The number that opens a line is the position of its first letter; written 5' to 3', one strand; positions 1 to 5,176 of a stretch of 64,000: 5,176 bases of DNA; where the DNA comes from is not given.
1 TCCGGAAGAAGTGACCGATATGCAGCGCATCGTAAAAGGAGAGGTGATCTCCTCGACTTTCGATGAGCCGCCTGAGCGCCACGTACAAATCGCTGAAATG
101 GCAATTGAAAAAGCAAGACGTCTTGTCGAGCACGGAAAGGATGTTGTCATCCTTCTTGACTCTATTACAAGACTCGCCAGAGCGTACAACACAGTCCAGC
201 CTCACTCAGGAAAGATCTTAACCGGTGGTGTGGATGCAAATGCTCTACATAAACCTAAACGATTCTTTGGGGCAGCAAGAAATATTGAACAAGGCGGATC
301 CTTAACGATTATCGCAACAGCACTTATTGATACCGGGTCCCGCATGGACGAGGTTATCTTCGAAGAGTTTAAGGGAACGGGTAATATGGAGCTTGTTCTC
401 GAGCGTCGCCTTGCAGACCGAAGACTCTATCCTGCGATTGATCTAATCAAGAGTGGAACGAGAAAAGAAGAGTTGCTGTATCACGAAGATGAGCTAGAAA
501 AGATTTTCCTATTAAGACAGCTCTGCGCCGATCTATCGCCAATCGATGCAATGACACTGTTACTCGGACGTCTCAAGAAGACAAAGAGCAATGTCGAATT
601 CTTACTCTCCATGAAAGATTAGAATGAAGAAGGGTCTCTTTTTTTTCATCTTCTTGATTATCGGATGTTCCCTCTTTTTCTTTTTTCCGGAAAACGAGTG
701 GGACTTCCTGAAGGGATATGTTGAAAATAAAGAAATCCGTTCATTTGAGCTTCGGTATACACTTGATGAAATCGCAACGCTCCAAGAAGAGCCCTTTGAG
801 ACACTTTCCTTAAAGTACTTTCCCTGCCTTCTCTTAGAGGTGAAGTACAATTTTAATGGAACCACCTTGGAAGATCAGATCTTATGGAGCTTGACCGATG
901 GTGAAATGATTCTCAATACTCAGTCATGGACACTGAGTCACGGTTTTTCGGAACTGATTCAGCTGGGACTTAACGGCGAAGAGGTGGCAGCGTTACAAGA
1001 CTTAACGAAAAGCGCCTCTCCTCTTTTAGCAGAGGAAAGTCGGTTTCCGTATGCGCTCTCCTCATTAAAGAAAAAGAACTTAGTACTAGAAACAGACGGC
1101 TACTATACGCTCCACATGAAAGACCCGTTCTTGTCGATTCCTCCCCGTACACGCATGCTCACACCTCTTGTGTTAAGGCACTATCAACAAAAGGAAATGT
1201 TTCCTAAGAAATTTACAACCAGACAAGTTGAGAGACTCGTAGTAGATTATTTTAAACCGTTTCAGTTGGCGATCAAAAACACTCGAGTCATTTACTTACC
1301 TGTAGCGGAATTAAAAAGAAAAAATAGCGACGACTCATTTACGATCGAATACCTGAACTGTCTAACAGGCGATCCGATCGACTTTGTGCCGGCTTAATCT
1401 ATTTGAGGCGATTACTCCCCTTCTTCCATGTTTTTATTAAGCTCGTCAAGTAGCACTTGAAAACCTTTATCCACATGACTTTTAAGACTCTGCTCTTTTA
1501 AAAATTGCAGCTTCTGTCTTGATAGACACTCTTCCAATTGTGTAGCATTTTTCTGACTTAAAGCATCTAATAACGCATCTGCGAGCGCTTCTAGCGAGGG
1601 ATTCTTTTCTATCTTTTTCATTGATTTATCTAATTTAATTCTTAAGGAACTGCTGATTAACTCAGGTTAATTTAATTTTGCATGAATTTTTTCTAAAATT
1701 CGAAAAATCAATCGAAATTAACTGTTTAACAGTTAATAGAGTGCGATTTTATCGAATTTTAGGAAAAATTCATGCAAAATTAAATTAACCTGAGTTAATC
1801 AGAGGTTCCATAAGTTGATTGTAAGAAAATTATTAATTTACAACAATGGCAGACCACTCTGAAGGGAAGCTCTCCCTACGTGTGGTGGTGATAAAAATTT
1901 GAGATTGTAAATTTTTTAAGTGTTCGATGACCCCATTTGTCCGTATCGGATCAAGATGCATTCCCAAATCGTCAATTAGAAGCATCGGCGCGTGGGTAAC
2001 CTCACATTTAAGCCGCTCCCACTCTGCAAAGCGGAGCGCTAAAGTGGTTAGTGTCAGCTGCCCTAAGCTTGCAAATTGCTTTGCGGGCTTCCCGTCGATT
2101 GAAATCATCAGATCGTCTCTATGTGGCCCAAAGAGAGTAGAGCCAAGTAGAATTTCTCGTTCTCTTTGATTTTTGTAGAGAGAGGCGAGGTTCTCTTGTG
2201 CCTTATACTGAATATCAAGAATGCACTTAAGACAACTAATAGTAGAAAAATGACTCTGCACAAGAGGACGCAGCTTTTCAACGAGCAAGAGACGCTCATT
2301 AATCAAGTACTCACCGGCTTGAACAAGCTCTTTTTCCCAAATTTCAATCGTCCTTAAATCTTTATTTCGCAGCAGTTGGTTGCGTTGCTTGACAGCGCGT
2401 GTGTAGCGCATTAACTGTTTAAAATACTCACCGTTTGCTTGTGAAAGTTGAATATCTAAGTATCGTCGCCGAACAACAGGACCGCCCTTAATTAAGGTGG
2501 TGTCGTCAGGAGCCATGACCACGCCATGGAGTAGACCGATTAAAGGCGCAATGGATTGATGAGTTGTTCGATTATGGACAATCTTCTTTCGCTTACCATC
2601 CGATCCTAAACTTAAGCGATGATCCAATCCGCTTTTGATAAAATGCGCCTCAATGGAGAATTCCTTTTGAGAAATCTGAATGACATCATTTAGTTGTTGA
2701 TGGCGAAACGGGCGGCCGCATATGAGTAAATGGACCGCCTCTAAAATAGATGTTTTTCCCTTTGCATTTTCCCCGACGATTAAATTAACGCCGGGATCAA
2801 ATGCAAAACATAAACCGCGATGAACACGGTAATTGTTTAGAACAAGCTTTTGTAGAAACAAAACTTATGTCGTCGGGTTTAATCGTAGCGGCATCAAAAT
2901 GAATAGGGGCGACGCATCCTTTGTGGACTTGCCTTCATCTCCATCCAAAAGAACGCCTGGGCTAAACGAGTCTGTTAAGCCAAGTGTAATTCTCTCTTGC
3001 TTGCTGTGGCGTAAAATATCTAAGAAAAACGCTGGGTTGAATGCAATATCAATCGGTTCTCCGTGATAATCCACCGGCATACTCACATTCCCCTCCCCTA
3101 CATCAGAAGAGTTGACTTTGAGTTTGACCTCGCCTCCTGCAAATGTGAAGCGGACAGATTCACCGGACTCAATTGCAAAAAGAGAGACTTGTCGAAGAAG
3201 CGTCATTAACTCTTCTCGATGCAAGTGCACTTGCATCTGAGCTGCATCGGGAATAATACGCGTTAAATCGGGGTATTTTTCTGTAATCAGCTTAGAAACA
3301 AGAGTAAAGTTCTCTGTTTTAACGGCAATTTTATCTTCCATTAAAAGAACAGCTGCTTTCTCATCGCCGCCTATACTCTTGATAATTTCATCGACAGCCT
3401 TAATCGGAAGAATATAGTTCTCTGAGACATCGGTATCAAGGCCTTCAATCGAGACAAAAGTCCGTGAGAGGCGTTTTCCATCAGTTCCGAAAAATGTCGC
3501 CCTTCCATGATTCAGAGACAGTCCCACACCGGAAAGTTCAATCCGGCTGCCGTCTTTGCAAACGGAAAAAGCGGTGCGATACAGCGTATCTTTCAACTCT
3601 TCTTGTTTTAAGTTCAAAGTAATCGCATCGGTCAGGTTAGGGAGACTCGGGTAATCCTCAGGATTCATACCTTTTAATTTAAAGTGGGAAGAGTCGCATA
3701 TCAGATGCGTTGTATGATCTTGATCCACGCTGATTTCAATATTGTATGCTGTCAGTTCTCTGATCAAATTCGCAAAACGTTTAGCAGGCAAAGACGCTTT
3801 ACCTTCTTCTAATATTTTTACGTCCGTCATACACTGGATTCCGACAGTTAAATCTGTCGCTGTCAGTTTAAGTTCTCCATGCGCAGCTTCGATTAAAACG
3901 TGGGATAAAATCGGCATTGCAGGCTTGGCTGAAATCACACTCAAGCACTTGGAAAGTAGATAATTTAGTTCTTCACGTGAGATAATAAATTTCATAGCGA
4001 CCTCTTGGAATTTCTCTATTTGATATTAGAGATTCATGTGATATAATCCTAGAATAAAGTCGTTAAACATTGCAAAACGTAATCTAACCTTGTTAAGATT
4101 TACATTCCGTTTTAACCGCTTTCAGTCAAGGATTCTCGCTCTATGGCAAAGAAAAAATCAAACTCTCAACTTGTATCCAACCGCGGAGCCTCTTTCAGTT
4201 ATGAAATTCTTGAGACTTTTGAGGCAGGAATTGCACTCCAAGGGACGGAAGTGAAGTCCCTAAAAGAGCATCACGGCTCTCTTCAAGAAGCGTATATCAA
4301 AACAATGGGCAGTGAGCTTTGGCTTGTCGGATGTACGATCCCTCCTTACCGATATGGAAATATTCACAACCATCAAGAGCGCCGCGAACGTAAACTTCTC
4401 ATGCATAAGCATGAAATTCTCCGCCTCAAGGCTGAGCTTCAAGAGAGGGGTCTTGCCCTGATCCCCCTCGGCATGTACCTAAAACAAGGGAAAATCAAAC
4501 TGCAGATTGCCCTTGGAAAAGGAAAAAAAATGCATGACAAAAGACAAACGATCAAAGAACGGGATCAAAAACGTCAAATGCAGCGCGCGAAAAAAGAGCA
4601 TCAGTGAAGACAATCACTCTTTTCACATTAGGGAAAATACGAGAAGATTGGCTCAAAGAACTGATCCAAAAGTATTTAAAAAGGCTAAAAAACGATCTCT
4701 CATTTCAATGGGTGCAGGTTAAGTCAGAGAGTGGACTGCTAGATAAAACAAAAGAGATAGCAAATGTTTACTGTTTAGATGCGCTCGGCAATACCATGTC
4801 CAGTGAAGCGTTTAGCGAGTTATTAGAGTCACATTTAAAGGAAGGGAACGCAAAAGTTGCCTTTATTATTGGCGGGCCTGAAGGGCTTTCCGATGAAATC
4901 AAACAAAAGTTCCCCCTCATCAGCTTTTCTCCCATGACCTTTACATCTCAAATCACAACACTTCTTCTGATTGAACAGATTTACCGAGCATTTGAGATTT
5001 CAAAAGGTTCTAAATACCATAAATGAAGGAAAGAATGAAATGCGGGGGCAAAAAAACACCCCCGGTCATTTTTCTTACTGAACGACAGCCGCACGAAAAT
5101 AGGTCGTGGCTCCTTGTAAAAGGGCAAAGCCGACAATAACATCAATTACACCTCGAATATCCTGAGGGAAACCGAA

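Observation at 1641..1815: Dispersed family of ~150-175 bp palindromic MITE/REP-like elements (6 full copies plus remnants in 64 kb)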

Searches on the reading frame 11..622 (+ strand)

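Call 46: search_protein_families(library=pfam, max_evalue=0.00001, proteins=[window:11-622:+])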
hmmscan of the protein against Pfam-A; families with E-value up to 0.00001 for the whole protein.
window:11-622:+ (203 aa): 1 family
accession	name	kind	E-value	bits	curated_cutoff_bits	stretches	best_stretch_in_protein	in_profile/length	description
PF00006.31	ATP-synt_ab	-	9.1e-18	65.1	29.5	1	12-148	74-211/213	ATP synthase alpha/beta family, nucleotide-binding domain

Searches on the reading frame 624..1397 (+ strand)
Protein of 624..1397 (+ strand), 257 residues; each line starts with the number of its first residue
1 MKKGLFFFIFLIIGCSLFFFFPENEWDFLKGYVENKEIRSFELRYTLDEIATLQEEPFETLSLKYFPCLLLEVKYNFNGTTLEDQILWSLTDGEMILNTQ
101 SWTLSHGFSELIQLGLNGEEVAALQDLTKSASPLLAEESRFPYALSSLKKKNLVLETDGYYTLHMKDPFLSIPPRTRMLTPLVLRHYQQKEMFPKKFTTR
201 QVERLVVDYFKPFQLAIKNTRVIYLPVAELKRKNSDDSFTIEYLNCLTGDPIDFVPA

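Call 46: search_protein_families(library=pfam, max_evalue=0.00001, proteins=[window:624-1397:+])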
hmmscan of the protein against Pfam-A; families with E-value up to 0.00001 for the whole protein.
window:624-1397:+ (257 aa): 0 families

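Call 69: find_encoding_contigs(protein=window:624-1397:+, flank=10000, max_places=3)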
Protein window:624-1397:+ (257 aa): no gene with exactly this product is on record in the collection.
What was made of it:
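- Tried and rejected: One look-up found nothing (call 69).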

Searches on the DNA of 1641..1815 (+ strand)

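Call 12: search_dna_similar(query=window:1641-1815:+, collection=plasmids, mode=distant, max_evalue=0.001)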
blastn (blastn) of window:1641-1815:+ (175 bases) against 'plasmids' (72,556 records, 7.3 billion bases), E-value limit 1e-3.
No match.

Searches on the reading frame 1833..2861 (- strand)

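Call 11: search_protein_families(library=pfam, proteins=[window:1833-2861:-])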
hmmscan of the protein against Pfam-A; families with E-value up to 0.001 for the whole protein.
window:1833-2861:- (342 aa): 7 families
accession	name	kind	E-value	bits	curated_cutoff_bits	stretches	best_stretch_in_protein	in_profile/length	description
PF02463.25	SMC_N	-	3.7e-20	72.7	40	1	2-332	1-202/220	RecF/RecN/SMC N terminal domain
PF13476.12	AAA_23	-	1.7e-12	48.8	27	1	5-173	1-113/201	AAA domain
PF13175.12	AAA_15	-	2.9e-09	37.5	32.1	1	1-71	1-68/374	AAA ATPase domain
PF13304.12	AAA_21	-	3.1e-06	27.9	27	0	25-46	1-22/304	AAA domain, putative AbiEii toxin, Type IV TA system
PF11398.14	DUF2813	-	0.00038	20.4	21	0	1-49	1-48/372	Protein of unknown function (DUF2813)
PF13514.12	AAA_27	-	0.00044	20.3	22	0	1-73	1-73/206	AAA domain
PF13555.12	AAA_29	-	0.00046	20.3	27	0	3-51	1-50/61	P-loop containing region of AAA domain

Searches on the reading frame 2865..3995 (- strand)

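Call 46: search_protein_families(library=pfam, max_evalue=0.00001, proteins=[window:2865-3995:-])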
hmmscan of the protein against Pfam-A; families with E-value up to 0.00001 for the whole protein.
window:2865-3995:- (376 aa): 3 families
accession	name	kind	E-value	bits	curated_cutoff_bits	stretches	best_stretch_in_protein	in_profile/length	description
PF00712.24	DNA_pol3_beta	-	8.4e-30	103.8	24.4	1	1-119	1-120/120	DNA polymerase III beta subunit, N-terminal domain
PF02767.21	DNA_pol3_beta_2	-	5.2e-20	72.3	27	1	129-243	2-116/116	DNA polymerase III beta subunit, central domain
PF02768.20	DNA_pol3_beta_3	-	2.1e-19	70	27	1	246-352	2-108/121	DNA polymerase III beta subunit, C-terminal domain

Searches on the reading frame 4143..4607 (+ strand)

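Call 46: search_protein_families(library=pfam, max_evalue=0.00001, proteins=[window:4143-4607:+])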
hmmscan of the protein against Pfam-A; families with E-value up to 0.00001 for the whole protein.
window:4143-4607:+ (154 aa): 1 family
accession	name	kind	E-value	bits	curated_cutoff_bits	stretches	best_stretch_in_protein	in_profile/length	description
PF01668.23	SmpB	-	1.3e-55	187.7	27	1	11-151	2-142/143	SmpB protein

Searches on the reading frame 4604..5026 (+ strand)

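Call 46: search_protein_families(library=pfam, max_evalue=0.00001, proteins=[window:4604-5026:+])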
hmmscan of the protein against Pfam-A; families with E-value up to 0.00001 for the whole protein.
window:4604-5026:+ (140 aa): 1 family
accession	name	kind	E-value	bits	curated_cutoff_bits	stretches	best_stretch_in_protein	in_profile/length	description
PF02590.22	SPOUT_MTase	-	1.4e-36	126.2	27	1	4-139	3-154/154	Predicted SPOUT methyltransferase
